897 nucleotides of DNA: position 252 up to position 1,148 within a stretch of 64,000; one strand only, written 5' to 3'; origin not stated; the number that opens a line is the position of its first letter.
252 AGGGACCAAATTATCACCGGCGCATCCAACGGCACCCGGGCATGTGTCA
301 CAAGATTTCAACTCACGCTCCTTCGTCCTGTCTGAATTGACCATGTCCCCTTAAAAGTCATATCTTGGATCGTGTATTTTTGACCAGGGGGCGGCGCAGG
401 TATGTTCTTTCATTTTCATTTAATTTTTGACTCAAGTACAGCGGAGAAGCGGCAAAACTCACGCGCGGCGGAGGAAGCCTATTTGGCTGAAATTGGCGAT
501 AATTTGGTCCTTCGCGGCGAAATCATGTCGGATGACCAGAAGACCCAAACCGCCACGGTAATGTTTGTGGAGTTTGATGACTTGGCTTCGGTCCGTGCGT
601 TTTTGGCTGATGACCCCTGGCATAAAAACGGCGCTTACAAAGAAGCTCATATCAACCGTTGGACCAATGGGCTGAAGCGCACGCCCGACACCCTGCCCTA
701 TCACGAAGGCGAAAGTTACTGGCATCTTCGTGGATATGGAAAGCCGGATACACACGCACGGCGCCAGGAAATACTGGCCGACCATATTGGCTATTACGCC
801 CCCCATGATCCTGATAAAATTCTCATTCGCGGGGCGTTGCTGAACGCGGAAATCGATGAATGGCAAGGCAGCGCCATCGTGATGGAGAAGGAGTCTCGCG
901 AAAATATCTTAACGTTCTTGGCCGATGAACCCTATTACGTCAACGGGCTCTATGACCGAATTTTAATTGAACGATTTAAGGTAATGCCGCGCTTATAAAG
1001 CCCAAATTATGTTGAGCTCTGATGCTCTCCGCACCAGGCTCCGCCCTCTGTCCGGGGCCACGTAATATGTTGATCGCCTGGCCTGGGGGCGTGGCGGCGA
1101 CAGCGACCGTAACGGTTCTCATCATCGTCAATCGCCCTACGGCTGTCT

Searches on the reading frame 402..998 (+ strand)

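Call 58: search_protein_families(library=pfam, proteins=[window:402-998:+], max_evalue=0.01)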
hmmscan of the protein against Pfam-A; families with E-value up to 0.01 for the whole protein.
window:402-998:+ (198 aa): 1 family
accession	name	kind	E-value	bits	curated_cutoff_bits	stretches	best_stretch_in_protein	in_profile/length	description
PF03795.20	YCII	-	4.6e-18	65.9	24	2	1-88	1-95/95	YCII-related domain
